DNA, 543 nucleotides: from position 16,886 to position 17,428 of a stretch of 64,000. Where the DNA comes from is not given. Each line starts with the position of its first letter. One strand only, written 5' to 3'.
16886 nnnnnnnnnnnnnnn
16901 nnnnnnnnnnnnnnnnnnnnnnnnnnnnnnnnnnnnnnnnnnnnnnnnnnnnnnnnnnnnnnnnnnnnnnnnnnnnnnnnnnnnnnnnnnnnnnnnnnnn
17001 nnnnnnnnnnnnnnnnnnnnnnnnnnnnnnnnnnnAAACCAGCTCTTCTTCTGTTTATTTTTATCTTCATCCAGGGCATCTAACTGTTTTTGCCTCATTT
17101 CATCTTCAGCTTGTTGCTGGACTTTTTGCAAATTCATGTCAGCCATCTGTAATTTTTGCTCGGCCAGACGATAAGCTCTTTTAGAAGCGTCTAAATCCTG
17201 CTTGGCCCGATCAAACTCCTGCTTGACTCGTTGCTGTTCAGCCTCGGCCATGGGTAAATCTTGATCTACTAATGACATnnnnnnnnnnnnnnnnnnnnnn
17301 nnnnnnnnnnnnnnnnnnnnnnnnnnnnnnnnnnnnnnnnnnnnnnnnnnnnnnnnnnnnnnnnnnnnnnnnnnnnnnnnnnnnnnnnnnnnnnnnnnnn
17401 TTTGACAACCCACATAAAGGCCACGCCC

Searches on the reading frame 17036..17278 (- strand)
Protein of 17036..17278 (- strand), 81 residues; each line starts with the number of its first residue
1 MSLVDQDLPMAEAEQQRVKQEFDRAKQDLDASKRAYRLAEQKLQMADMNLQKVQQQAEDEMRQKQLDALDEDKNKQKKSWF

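Call 12: search_protein_families(library=pfam, proteins=[window:17036-17278:-], max_evalue=1)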
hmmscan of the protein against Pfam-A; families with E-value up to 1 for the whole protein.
window:17036-17278:- (81 aa): 4 families
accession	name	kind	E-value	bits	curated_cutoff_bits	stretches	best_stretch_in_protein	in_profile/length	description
PF24833.1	Rhabdo_glycop_CD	-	0.029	14.9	27.2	1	34-80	64-110/124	Rhabdovirus spike glycoprotein G central domain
PF19553.4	DUF6076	-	0.088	13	23.5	1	15-68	110-163/168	Family of unknown function (DUF6076)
PF12128.14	DUF3584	-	0.14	10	31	1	4-77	609-681/1191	Protein of unknown function (DUF3584)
PF21402.2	NLRX1_C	-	0.15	12.3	27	1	2-37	10-43/62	NLR family member X1, C-terminal domain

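Call 13: search_protein_families(library=ncbifam, proteins=[window:17036-17278:-], max_evalue=1)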
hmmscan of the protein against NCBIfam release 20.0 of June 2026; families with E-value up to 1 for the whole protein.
window:17036-17278:- (81 aa): 4 families
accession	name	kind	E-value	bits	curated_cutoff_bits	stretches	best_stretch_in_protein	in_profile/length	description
NF033138.2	RND-peri-MexC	equivalog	0.054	12.6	625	1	18-54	137-173/375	MexC family multidrug efflux RND transporter periplasmic adaptor subunit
TIGR04320.1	Surf_Exclu_PgrA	domain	0.24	10.7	70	1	5-77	262-335/360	SEC10/PgrA surface exclusion domain-containing protein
NF005606.0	PRK07352.1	equivalog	0.26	11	137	1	5-77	57-130/175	F0F1 ATP synthase subunit B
NF006160.0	PRK08304.1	subfamily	0.65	8.6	402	1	18-58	34-72/337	stage V sporulation protein AD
